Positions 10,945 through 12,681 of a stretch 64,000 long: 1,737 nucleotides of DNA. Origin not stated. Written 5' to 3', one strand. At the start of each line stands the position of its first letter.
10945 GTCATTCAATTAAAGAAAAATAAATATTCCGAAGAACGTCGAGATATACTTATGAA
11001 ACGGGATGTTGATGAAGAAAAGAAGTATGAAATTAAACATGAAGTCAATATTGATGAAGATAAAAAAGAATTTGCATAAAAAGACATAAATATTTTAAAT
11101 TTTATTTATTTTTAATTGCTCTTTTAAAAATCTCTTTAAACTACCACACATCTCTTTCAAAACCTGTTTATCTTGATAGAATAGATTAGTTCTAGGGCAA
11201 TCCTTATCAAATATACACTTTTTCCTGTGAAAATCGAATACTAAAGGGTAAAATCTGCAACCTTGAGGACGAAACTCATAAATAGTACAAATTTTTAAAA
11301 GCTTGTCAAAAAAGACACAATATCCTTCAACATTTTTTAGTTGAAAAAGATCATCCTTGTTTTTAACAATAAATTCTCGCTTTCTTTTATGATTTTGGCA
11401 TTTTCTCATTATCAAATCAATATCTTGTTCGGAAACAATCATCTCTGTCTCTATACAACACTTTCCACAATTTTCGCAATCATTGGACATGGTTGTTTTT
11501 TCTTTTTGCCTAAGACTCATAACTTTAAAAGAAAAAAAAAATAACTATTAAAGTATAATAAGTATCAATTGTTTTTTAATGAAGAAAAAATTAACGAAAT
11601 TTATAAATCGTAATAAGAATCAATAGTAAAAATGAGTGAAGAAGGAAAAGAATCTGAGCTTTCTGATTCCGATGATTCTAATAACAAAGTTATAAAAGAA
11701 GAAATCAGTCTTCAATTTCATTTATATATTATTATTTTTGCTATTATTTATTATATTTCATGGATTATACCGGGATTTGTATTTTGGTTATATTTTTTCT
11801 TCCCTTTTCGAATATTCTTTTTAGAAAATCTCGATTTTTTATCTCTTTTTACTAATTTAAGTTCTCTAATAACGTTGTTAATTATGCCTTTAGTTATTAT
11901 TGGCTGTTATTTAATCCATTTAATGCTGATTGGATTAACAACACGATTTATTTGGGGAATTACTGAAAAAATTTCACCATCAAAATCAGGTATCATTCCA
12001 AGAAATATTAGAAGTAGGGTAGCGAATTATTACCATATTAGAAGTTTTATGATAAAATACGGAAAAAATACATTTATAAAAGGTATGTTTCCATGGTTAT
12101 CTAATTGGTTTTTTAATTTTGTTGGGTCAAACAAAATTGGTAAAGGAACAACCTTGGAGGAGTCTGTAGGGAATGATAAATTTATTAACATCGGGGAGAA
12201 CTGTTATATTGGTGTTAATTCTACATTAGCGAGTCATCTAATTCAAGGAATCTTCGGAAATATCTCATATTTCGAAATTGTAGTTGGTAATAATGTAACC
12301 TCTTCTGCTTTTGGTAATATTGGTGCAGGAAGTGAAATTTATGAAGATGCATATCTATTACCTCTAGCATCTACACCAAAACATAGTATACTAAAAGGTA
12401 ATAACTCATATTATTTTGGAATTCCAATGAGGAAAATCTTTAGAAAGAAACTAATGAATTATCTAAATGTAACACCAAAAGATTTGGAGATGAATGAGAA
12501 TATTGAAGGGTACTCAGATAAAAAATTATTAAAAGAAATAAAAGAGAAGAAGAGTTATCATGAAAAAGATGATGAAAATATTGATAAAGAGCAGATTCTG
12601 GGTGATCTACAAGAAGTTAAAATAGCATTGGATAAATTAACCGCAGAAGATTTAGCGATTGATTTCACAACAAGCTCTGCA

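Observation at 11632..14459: Three-module TM+LbH gene pair mirrors the membrane polymerase domain of Pls-type poly-amino-acid synthetases, with no adenylation or carrier domain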

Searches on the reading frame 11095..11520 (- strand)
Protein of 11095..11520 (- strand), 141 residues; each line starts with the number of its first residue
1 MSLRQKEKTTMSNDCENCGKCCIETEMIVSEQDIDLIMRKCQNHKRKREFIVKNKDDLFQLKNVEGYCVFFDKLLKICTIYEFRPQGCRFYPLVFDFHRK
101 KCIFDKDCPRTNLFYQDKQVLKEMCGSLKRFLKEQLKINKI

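Call 22: search_protein_families(library=pfam, proteins=[window:11095-11520:-], max_evalue=0.001)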
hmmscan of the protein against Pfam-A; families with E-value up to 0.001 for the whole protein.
window:11095-11520:- (141 aa): 1 family
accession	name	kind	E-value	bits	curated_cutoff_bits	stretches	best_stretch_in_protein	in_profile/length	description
PF03692.20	CxxCxxCC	-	1.9e-12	48.1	23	1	14-101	1-77/85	Putative zinc- or iron-chelating domain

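Call 70: search_protein_families(library=ncbifam, proteins=[window:11095-11520:-], max_evalue=0.001)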
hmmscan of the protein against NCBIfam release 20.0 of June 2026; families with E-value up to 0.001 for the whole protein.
window:11095-11520:- (141 aa): 0 families

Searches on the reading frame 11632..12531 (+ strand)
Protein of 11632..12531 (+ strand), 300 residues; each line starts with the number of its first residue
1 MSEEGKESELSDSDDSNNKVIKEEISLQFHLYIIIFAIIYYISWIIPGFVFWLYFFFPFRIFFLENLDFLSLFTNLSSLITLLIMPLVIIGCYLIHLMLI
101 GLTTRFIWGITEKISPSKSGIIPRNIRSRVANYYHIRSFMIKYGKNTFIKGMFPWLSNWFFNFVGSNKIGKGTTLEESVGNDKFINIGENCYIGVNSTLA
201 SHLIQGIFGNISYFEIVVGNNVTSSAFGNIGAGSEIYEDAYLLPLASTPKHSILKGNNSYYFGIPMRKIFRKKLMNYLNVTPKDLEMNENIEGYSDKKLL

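Call 62: search_solved_structures(query=A5, max_evalue=1, show_alignments=4)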
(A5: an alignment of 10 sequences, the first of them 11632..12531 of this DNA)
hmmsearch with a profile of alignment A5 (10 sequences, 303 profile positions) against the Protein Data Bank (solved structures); distinct sequences matched with E-value up to 1: 105 (the best 60 are shown).
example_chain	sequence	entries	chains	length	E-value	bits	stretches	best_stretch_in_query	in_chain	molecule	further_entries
7ar9_z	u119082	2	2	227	2.8e-09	39.7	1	188-272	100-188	CA3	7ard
4e75_A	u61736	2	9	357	3.4e-07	32.9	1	174-254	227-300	UDP-3-O-acylglucosamine N-acyltransferase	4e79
3fs8_A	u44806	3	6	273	1.4e-06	30.9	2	171-241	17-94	QdtC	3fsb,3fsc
3vbp_A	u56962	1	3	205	1.9e-06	30.4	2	207-275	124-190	Galactoside O-acetyltransferase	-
3vbn_A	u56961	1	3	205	1.9e-06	30.4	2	207-275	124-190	Galactoside O-acetyltransferase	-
3vbm_A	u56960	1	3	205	2.1e-06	30.3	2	207-275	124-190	Galactoside O-acetyltransferase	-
3vbk_A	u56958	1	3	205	2.3e-06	30.1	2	207-275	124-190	Galactoside O-acetyltransferase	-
3vbl_A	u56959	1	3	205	2.5e-06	30.1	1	207-275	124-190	Galactoside O-acetyltransferase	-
3vbi_A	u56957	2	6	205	2.7e-06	29.9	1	207-275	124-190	Galactoside O-acetyltransferase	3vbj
1kqa_A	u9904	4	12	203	2.7e-06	29.9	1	163-253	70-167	GALACTOSIDE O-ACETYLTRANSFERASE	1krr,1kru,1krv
7tgh_C2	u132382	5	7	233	3.8e-05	26.2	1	214-298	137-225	Gamma-carbonic anhydrase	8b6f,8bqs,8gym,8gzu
3hjj_A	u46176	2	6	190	9.9e-05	24.8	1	206-253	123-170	Maltose O-acetyltransferase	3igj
7ar9_x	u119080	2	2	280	0.00013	24.4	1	214-282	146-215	CAL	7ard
3r8y_A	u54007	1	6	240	0.00014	24.3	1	188-268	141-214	2,3,4,5-tetrahydropyridine-2,6-dicarboxylate N-acetyltransferase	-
3ixc_A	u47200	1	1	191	0.00014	24.3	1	165-283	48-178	Hexapeptide transferase family protein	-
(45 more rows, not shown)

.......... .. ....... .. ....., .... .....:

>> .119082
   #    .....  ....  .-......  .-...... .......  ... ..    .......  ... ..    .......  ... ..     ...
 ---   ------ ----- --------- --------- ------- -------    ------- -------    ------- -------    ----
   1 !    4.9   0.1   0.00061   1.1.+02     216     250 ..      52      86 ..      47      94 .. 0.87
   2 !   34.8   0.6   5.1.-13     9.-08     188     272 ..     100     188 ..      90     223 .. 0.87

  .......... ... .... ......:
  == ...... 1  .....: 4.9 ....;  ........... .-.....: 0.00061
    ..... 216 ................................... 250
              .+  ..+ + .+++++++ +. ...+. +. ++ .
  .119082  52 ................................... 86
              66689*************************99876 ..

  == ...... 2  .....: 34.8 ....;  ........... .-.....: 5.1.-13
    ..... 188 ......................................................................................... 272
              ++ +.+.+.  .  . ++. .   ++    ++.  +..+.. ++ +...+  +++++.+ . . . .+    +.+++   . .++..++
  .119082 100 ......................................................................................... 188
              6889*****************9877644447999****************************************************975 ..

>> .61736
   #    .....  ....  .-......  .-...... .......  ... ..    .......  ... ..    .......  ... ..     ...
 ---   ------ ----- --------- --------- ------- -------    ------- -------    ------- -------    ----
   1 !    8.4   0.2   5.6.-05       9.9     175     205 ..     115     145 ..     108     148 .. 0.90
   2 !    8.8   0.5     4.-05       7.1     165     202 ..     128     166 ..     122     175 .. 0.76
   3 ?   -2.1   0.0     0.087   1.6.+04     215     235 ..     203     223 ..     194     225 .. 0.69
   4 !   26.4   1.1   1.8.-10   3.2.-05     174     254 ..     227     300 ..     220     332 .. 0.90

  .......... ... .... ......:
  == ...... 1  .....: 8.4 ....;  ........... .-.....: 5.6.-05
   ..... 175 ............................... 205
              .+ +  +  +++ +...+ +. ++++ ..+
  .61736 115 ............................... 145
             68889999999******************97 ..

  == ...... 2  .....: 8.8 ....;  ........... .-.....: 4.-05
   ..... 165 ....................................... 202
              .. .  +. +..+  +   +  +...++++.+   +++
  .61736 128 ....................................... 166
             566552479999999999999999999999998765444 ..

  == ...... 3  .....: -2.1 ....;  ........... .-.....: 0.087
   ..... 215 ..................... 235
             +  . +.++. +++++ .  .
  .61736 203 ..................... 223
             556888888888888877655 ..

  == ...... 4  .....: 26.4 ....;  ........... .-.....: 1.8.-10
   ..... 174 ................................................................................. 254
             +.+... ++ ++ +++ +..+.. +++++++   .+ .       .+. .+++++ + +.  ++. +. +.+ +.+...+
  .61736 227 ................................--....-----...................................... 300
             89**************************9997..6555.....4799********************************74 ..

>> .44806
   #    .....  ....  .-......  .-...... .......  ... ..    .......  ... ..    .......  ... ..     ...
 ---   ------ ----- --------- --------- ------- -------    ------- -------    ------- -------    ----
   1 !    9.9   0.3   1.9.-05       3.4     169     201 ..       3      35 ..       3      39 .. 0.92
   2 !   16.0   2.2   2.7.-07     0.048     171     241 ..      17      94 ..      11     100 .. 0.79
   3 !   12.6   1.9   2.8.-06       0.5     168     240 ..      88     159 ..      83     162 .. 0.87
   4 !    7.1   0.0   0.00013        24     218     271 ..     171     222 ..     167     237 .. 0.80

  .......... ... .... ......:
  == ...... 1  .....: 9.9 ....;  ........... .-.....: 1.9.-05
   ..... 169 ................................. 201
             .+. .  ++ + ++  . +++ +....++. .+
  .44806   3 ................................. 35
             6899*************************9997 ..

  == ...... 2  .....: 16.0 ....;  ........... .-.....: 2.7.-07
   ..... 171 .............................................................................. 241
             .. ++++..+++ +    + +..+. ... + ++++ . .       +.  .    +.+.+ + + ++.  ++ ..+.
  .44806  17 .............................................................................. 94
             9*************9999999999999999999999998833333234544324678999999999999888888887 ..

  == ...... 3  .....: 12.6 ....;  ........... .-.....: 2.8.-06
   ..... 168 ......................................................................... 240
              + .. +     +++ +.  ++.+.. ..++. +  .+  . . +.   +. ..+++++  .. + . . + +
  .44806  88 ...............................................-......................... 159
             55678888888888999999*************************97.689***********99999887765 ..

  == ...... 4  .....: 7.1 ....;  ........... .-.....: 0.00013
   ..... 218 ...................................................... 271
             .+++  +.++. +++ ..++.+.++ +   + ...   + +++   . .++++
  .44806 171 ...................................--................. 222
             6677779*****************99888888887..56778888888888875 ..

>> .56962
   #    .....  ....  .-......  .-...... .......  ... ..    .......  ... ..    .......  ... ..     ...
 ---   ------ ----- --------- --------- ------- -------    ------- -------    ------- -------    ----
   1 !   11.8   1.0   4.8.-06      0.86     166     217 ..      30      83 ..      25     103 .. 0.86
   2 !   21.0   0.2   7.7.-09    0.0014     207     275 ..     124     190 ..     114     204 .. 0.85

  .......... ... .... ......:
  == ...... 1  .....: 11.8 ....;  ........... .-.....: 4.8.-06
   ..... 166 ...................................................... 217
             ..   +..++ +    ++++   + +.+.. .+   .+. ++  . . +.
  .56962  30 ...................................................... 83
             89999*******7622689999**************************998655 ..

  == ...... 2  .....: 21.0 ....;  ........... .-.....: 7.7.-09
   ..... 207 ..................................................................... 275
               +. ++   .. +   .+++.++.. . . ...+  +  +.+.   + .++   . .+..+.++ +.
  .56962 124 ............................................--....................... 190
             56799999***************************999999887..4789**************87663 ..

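Call 84: search_protein_families(library=ncbifam, proteins=[window:11632-12531:+], max_evalue=0.01)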
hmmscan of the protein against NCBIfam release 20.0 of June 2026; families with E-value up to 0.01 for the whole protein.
window:11632-12531:+ (300 aa): 2 families
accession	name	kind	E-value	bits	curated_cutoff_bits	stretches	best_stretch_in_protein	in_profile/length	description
NF058585.1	HptprglPActTf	PfamEq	3.6e-05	23.4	300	1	155-276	44-164/172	heptaprenylglyceryl phosphate O-acetyltransferase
NF052507.1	BA5345_fam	subfamily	0.00088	19.4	40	1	40-103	7-71/181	BA5345 family protein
